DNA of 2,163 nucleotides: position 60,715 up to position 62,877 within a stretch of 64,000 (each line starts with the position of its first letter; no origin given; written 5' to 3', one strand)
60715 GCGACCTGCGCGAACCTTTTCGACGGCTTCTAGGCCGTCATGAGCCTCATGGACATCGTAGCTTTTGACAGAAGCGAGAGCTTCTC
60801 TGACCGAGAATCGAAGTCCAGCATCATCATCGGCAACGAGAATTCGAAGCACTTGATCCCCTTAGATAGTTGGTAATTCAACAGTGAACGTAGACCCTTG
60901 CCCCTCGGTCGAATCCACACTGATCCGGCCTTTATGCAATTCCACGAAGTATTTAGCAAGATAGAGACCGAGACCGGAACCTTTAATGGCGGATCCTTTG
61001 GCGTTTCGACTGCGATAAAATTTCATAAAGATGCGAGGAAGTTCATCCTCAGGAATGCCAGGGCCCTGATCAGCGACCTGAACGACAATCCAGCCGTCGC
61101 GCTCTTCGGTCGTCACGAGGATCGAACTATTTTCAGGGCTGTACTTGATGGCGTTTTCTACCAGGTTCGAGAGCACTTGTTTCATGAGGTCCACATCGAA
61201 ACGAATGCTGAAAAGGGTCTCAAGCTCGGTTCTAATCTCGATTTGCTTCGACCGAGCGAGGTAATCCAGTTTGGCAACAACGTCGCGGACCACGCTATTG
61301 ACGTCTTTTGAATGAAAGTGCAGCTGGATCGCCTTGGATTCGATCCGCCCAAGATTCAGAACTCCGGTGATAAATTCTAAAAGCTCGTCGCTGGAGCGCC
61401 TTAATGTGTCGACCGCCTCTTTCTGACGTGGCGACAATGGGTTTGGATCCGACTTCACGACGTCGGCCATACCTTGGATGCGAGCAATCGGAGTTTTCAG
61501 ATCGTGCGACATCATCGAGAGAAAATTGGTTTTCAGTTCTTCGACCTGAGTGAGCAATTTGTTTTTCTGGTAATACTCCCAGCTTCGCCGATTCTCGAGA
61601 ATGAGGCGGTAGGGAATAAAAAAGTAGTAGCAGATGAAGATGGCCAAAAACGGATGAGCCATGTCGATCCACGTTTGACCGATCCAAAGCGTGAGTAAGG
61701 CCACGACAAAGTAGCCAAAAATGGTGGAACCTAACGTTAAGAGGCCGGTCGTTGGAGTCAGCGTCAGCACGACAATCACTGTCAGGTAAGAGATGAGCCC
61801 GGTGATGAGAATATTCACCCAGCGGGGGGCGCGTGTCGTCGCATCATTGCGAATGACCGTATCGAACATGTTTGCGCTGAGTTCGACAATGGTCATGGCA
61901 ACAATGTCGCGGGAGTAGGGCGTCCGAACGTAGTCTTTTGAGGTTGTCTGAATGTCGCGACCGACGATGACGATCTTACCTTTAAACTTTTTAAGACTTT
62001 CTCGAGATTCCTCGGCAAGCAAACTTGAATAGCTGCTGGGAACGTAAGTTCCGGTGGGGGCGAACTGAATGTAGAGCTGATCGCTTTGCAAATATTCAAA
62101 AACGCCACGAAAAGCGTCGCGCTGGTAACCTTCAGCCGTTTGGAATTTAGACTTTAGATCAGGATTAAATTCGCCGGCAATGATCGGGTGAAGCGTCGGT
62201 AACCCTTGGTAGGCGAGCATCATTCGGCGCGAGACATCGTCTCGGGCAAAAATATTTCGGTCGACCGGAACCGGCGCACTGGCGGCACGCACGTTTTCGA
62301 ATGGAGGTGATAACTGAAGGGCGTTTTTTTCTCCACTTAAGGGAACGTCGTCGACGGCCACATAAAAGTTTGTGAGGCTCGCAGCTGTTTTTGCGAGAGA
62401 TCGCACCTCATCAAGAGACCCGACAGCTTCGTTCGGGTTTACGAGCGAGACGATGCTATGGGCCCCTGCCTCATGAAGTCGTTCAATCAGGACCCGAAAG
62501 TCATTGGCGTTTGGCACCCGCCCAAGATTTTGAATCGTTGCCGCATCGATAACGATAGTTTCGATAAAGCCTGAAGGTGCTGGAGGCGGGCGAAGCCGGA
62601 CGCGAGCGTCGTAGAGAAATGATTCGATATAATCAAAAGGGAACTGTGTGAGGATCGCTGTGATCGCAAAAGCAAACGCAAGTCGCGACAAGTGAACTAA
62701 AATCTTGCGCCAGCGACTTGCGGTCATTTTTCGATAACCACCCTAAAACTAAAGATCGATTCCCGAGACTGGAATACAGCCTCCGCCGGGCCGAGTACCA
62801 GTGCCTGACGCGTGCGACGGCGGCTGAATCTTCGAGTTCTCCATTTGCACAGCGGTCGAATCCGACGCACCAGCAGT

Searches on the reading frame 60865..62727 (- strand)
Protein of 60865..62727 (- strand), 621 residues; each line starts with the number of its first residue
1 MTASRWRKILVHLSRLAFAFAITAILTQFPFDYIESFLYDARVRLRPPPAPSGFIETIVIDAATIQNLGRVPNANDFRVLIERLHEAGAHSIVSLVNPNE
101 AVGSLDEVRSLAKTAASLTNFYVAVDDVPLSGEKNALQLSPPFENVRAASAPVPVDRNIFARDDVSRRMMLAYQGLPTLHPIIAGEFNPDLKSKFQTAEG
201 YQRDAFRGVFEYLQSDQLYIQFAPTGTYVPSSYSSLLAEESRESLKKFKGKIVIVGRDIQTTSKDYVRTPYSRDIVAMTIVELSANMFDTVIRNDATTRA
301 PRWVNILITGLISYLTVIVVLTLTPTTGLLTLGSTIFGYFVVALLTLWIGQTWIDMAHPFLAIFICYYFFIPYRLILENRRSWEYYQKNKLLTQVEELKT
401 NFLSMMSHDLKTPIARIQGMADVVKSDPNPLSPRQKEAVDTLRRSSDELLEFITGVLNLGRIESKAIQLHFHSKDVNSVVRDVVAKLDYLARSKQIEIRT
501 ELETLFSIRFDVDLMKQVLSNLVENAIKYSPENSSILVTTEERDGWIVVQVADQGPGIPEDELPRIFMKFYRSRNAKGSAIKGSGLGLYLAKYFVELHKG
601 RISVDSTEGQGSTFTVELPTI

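Call 5: search_protein_families(library=ncbifam, proteins=[window:60865-62727:-], max_evalue=0.1)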
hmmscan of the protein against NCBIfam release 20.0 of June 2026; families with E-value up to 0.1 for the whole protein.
window:60865-62727:- (621 aa): 92 families (the best 25 are shown)
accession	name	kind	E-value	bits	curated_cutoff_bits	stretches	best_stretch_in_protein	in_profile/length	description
NF046044.1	PnpS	equivalog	3.4e-57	194.2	400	1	393-619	164-390/390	two-component system histidine kinase PnpS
TIGR02966.1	phoR_proteo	equivalog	2e-53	181.6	334.2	1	392-617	107-332/333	phosphate regulon sensor histidine kinase PhoR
NF047874.1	MASE3_PAS_HK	subfamily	2.9e-49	168.5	560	1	390-620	389-625/655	MASE3 domain-containing sensor histidine kinase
NF033092.0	HK_WalK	equivalog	2.1e-47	162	725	1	394-619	367-593/594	cell wall metabolism sensor histidine kinase WalK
NF041735.1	hist_kin_RppB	equivalog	4.1e-43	147.8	400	1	401-619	218-438/438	two-component system sensor histidine kinase RppB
NF041880.1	EPS_EpsF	equivalog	8.2e-40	136.7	900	1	392-619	267-492/492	response regulator EpsF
NF047465.1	hybrid_HK_LvrA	exception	1e-39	136.3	1200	1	381-619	184-421/819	hybrid histidine kinase/response regulator LvrA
NF045595.1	HK_scytonemin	equivalog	2.2e-39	135.4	865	1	393-620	409-635/637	scytonemin biosynthesis sensor histidine kinase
NF008312.0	PRK11100.1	equivalog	3.7e-39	134.9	356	1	401-619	258-473/477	two-component system sensor histidine kinase CreC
NF040691.1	MtrAB_MtrB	equivalog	3.9e-39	135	450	1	392-620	264-492/507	MtrAB system histidine kinase MtrB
NF006800.0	PRK09303.1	equivalog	5.3e-39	134.3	342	1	387-619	140-376/383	histidine kinase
TIGR02956.1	TMAO_torS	equivalog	7.3e-39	133.6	676.5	1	395-619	460-681/967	TMAO reductase system sensor histidine kinase/response regulator TorS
NF007793.0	PRK10490.1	equivalog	8.7e-38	129.9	1123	1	387-620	652-882/895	two-component system sensor histidine kinase KdpD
TIGR01386.1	cztS_silS_copS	subfamily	3.2e-37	128.6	292.55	1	400-619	242-457/457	heavy metal sensor histidine kinase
NF008302.0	PRK11091.1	equivalog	1.1e-36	126.4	838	1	389-619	273-504/779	aerobic respiration two-component sensor histidine kinase ArcB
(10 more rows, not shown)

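Call 6: search_protein_families(library=pfam, proteins=[window:60865-62727:-], max_evalue=0.1)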
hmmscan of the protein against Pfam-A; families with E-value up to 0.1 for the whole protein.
window:60865-62727:- (621 aa): 7 families
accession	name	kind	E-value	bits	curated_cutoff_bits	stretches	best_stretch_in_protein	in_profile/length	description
PF02518.31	HATPase_c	-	1.5e-30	106.3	26.4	1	511-619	2-108/111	Histidine kinase-, DNA gyrase B-, and HSP90-like ATPase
PF05226.16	CHASE2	-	1.2e-22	81.1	26.3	1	21-318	4-249/257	CHASE2 domain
PF00512.31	HisKA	-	4.1e-15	56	26.9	1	399-464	2-65/66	His Kinase A (phospho-acceptor) domain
PF13589.12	HATPase_c_3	-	0.00017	22.1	25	1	516-595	4-84/137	Histidine kinase-, DNA gyrase B-, and HSP90-like ATPase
PF13581.12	HATPase_c_2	-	0.00032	21.1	27.4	1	520-598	41-112/127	Histidine kinase-like ATPase domain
PF25723.1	HU_inhibitor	-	0.03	14.9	27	0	387-414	3-30/72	Bacteriophage inhibitor of histone-like protein HU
PF14501.12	HATPase_c_5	-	0.03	14.7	22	1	517-609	8-93/102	GHKL domain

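Call 7: find_encoding_contigs(protein=window:60865-62727:-, flank=10000, max_places=6)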
Protein window:60865-62727:- (621 aa): 3 contigs read that carry it; 2 places shown.
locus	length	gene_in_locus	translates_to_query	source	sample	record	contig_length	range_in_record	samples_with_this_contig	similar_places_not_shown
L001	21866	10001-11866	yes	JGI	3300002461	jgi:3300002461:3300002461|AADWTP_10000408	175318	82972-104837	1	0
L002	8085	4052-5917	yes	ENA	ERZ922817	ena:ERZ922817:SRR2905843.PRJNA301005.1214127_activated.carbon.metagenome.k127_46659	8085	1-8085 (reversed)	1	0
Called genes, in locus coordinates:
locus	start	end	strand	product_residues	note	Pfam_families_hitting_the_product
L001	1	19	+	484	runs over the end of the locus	-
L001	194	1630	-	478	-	-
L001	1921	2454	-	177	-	PF00166:Cpn10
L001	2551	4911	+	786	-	PF00912:Transgly, PF00905:Transpeptidase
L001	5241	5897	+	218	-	-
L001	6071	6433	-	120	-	PF14534:DUF4440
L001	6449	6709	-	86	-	-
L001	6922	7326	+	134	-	-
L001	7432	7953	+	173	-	-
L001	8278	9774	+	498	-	PF04055:Radical_SAM, PF13353:Fer4_12 (weak)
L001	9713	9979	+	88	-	-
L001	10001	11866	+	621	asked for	PF05226:CHASE2, PF00512:HisKA, PF02518:HATPase_c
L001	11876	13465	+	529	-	PF00072:Response_reg, PF00158:Sigma54_activat, PF14532:Sigma54_activ_2, PF07728:AAA_5 (weak), PF25601:AAA_lid_14, PF02954:HTH_8 (faint)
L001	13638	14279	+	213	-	-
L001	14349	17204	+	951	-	PF00133:tRNA-synt_1, PF09334:tRNA-synt_1g, PF13603:tRNA-synt_1_2 (faint), PF08264:Anticodon_1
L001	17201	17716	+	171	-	PF01252:Peptidase_A8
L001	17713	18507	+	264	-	PF01790:LGT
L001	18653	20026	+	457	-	-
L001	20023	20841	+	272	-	-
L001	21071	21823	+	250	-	-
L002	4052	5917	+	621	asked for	PF05226:CHASE2, PF00512:HisKA, PF02518:HATPase_c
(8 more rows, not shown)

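Call 10: find_homologous_proteins(query=L001:8278-9771:+, max_evalue=1e-10)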
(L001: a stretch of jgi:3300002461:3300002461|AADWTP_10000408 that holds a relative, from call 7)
Query L001:8278-9771:+ (498 aa): 674 proteins with E <= 1e-10 among 8000 candidates; the best 120 are listed.
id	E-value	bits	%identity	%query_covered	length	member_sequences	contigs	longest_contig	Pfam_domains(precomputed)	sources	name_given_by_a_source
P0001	0.0e+0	1128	100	100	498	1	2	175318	PF04055.28,PF13353.12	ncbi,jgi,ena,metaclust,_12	metaclust:\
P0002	1.4e-290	982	88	100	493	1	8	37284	PF04055.28,PF13353.12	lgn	-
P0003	4.0e-274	928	84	100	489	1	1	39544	PF04055.28,PF13353.12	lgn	-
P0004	5.5e-233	792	73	95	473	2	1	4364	PF04055.28,PF13353.12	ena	-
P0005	1.1e-232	791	73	97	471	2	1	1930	PF04055.28,PF13353.12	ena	-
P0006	4.7e-232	789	74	94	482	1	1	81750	PF04055.28,PF13353.12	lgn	-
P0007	3.8e-231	786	70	100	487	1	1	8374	PF04055.28,PF13353.12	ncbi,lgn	-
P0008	3.5e-230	783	71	98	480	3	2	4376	PF04055.28,PF13353.12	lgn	-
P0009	4.5e-230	783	73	94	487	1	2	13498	PF04055.28,PF13353.12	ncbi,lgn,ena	-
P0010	9.3e-229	778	70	99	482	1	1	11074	PF04055.28,PF13353.12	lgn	-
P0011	4.9e-227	773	74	94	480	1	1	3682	PF04055.28,PF13353.12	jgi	jgi:uncharacterized protein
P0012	7.4e-227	772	69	100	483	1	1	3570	PF04055.28,PF13353.12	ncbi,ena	-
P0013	3.5e-223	760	69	97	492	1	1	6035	PF04055.28,PF13353.12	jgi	jgi:uncharacterized protein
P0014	4.5e-223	760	71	97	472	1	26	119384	PF04055.28,PF13353.12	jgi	jgi:uncharacterized protein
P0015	7.2e-222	756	69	97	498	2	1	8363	PF04055.28,PF13353.12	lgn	-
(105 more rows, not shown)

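Call 12: find_related_loci(query=A1, collection=genome_contigs, flank=7000)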
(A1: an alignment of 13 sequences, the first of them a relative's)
Query A1 (498 aa) in genome_contigs; peptide patterns used: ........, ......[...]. (x = any residue, [..] = any of these).
340 stretches matched a pattern; 197 encode a relative of the query (tblastn E <= 1e-3); the best 80 are kept; 80 distinct loci.
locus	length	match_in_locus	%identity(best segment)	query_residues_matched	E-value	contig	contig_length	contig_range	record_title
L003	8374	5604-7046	70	2-498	0e+0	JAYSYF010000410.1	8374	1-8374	MAG: Bdellovibrionales bacterium isolate GFS_13375 GFS_13375_409, whole genome shotgun sequence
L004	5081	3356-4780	71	9-498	0e+0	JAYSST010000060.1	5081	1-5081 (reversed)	MAG: Bdellovibrionales bacterium isolate GFS_12268 GFS_12268_59, whole genome shotgun sequence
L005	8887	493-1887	69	19-498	0e+0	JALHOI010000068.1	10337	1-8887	MAG: Bdellovibrionaceae bacterium isolate bin.126_sub c_000000023500, whole genome shotgun sequence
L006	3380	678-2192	60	6-498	0e+0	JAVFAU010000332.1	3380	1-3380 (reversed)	MAG: Bdellovibrionales bacterium isolate BF4_99 NODE_114164_length_3380_cov_2.628343_Biofilm4, whole genome shotgun sequ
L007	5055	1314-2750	60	2-498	0e+0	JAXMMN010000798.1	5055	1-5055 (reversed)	MAG: Bdellovibrionales bacterium isolate NC_concoct.bin.29 k141_90071, whole genome shotgun sequence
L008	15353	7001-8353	57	22-498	5e-174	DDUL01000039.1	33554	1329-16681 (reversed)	MAG TPA_asm: Bdellovibrionaceae bacterium UBA2339 UBA2339_contig_21124, whole genome shotgun sequence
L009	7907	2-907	73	197-498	3e-150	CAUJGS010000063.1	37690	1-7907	MAG: Bdellovibrionota bacterium isolate KLAP46 genome assembly, contig: KLAP46_612098, whole genome shotgun sequence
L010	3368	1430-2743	51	30-498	2e-154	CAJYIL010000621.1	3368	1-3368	MAG: Bdellovibrionaceae bacterium isolate maxbin_SP188_3.010 genome assembly, contig: k127_165940, whole genome shotgun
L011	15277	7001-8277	63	31-484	2e-159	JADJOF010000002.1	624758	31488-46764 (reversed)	MAG: Bdellovibrionales bacterium isolate Fred_18-Q3-R57-64_BAT3C.339 tig00004627-10-6241410, whole genome shotgun sequen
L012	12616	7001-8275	52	30-486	2e-146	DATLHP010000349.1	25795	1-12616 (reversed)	MAG TPA_asm: Bdellovibrionales bacterium isolate SMAG_U13643 k141_3356058, whole genome shotgun sequence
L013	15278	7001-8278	51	33-486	1e-143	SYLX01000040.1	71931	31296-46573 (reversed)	MAG: Bdellovibrionales bacterium isolate F1-80-MAGs081 F1-80__c120754, whole genome shotgun sequence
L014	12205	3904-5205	47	31-498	1e-138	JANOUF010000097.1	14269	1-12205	MAG: Bdellovibrionales bacterium isolate VAR_39_metabat_189 VAR_39_k141_3331988, whole genome shotgun sequence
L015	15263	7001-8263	48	30-483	2e-135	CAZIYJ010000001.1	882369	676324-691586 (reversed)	MAG TPA_asm: uncultured Bdellovibrionales bacterium isolate SRP302895_co1_154 genome assembly, contig: NODE_1_length_882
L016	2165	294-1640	49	34-485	5e-142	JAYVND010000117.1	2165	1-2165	MAG: Bdellovibrionales bacterium isolate GL65_DN_concoct_201 GL65_DN_concoct_201_116, whole genome shotgun sequence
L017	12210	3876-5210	45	23-498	2e-132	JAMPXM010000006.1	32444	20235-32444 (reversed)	MAG: Pseudobdellovibrionaceae bacterium isolate R2F_R2FSRR_metabat.31 R2F_C679, whole genome shotgun sequence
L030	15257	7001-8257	40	33-483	3e-112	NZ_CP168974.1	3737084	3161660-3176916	Bdellovibrio bacteriovorus strain s4 chromosome, complete genome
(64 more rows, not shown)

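Call 20: search_solved_structures(query=P0001, max_evalue=0.001, show_alignments=1)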
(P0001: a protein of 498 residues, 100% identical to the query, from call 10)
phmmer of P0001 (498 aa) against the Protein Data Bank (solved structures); distinct sequences matched with E-value up to 0.001: 6.
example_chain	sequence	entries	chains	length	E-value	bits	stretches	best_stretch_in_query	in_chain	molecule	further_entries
5wgg_A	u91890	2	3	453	1.4e-20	76.9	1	127-448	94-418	Radical SAM domain protein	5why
8vpo_A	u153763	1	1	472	2.8e-10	43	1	128-487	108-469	Radical SAM core domain-containing protein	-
9gm3_A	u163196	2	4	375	1.9e-09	40.2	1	125-275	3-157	ChlB radical SAM domain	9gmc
4k36_A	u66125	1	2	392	9.6e-08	34.6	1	136-469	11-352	Anaerobic sulfatase-maturating enzyme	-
4k37_A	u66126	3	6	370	1e-07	34.5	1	136-467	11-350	Anaerobic sulfatase-maturating enzyme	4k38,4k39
6efn_A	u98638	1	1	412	1.4e-06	30.8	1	131-277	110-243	Sporulation killing factor maturation protein SkfB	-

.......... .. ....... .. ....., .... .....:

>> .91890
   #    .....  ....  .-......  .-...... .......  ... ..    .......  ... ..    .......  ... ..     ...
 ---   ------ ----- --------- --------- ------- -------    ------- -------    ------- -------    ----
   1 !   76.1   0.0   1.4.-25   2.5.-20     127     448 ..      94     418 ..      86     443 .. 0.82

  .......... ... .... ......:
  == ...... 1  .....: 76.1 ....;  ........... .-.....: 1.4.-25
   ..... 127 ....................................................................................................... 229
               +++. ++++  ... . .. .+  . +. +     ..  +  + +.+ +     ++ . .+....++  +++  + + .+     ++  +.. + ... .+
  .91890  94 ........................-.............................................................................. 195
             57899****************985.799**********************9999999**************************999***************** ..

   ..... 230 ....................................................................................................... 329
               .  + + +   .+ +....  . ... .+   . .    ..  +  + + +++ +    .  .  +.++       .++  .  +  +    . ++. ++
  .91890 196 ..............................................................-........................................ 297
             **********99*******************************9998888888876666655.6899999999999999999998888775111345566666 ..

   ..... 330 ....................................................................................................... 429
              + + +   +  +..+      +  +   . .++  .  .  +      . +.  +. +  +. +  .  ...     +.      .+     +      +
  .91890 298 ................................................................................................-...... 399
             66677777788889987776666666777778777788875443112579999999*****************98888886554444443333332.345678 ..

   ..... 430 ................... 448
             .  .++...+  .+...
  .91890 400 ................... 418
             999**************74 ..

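Call 25: predict_structure(alignment_id=A1)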
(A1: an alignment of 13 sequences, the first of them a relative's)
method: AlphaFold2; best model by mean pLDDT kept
length: 498 residues; sequences in the alignment: 13
mean_pLDDT: 75.1   pTM: 0.76
mean pLDDT of the five models: 75.1, 74.2, 72.1, 68.7, 67.7
residues with pLDDT >= 90: 146; 70-90: 205; 50-70: 60; < 50: 87
segments of 3 or more residues with pLDDT < 50: 1-25, 98-118, 139-156, 374-379, 438-440, 487-498
pLDDT, mean of each block of 10 residues (from residue 1): 34 34 49 80 85 82 88 84 88 61 31 42 58 70 38 52 89 89 86 86 95 94 90 97 93 85 81 96 97 86 96 93 84 94 94 92 83 49 80 67 80 72 60 57 66 79 85 89 61 30
secondary structure, 60 per line:
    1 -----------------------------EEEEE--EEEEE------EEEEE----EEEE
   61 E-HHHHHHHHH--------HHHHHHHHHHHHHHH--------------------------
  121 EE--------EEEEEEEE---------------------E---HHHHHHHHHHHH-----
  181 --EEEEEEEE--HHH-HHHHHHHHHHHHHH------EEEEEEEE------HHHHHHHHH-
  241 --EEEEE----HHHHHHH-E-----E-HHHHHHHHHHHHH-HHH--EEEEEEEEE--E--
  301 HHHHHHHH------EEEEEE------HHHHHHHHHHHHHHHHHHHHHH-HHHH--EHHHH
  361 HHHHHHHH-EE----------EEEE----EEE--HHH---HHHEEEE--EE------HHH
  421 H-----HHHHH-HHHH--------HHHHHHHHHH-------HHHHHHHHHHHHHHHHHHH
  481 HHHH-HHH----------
elements in order: E30-34 E37-41 E48-52 E57-61 H63-71 H80-94 E131-138 H164-175 E183-190 H197-210 E217-224 H231-239 E243-247 H252-258 H268-280 E287-295 H301-308 E315-320 H327-348 H350-353 H357-368 E382-385 E390-392 E404-407 H418-421 H427-431 H433-436 H445-454 H462-484

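Call 27: fold_search(model_id=the predicted structure, library=pdb)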
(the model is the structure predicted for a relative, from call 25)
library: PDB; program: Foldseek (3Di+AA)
matches with E <= 10: 1420; with E <= 0.001: 62
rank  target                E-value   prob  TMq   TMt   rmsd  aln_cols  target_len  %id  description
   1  5why_B                1.2e-19  1.00  0.66  0.77   5.2       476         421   18  Structural Insights into Thioether Bond Formation in the Biosynthesis of Sactipeptides (released 2017-07-26)
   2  5why_A                1.6e-18  1.00  0.66  0.77   5.8       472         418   18  Structural Insights into Thioether Bond Formation in the Biosynthesis of Sactipeptides (released 2017-07-26)
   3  5wgg_A                2.8e-18  1.00  0.69  0.77   6.0       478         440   18  Structural Insights into Thioether Bond Formation in the Biosynthesis of Sactipeptides (released 2017-07-26)
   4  8vpo                  2.5e-15  1.00  0.57  0.62   7.3       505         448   18  X-Ray Crystal Structure of TigE from Paramaledivibacter caminithermalis (released 2024-02-07)
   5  4k36_A                8.0e-15  1.00  0.58  0.73   4.5       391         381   21  His6 tagged anSMEcpe with bound AdoMet (released 2013-05-08)
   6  9gm3_A                1.1e-14  1.00  0.58  0.75   4.6       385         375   20  Crystal structure of the complex formed between the radical SAM protein ChlB and the leader region of its precursor su (released 2025-06-25)
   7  9gm3_C                1.9e-14  1.00  0.57  0.74   4.6       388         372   19  Crystal structure of the complex formed between the radical SAM protein ChlB and the leader region of its precursor su (released 2025-06-25)
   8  9gmc_A                2.5e-14  1.00  0.57  0.74   4.6       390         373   18  Crystal structure of the complex formed between the radical SAM protein ChlB and the R3A mutant of ChlA (released 2025-06-25)
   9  4k37_B                2.7e-14  1.00  0.58  0.77   4.2       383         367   22  Native anSMEcpe with bound AdoMet (released 2013-05-08)
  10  4k37_A                3.3e-14  1.00  0.58  0.77   4.1       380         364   21  Native anSMEcpe with bound AdoMet (released 2013-05-08)
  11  4k38_A                3.5e-14  1.00  0.56  0.74   4.4       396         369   20  Native anSMEcpe with bound AdoMet and Kp18Cys peptide (released 2013-05-08)
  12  4k38_B                3.7e-14  1.00  0.59  0.79   3.8       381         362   22  Native anSMEcpe with bound AdoMet and Kp18Cys peptide (released 2013-05-08)
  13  4k36_B                5.4e-14  1.00  0.59  0.78   4.0       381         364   21  His6 tagged anSMEcpe with bound AdoMet (released 2013-05-08)
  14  4k39_A                6.4e-14  1.00  0.57  0.76   4.0       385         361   21  Native anSMEcpe with bound AdoMet and Cp18Cys peptide (released 2013-05-08)
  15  4k39_B                6.7e-14  1.00  0.58  0.78   4.0       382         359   20  Native anSMEcpe with bound AdoMet and Cp18Cys peptide (released 2013-05-08)
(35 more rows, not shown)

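Call 40: search_protein_representatives(alignment_id=A1)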
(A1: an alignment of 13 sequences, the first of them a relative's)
Query: 13 sequences, 445 profile positions. Proteins with E-value up to 0.001 (for the whole library): 40933; up to 1e-10: 17342; up to 1e-30: 1319. The best 150 are listed.
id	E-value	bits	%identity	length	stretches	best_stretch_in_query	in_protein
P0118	9.4e-204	693.8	-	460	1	6-445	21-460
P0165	4.3e-159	546.6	-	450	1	6-436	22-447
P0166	1.1e-156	538.7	-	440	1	5-431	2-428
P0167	2.4e-153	527.7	-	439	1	8-442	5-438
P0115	1.0e-150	519.0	-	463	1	20-436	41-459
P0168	1.5e-149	515.2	-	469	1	4-431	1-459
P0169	4.3e-148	510.3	-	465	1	7-434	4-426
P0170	2.5e-147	507.8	-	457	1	4-440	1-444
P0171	3.2e-142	491.0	-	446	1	5-443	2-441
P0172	9.6e-142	489.4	-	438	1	8-432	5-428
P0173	2.4e-140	484.8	-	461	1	4-432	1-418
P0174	4.9e-140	483.8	-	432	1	4-435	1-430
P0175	1.2e-139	482.5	-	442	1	4-435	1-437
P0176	1.7e-138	478.7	-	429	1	9-434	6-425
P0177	8.1e-138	476.5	-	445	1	4-436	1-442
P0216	1.1e-94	334.3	-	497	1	20-431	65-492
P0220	2.1e-86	307.0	-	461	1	60-438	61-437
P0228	8.7e-73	262.2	-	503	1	38-439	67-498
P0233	1.9e-63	231.4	-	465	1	54-439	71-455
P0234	8.5e-63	229.2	-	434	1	38-430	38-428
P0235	7.8e-58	212.9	-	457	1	73-431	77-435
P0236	8.8e-58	212.7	-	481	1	27-429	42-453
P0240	1.8e-53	198.5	-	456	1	78-426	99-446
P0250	2.3e-51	191.5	-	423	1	82-432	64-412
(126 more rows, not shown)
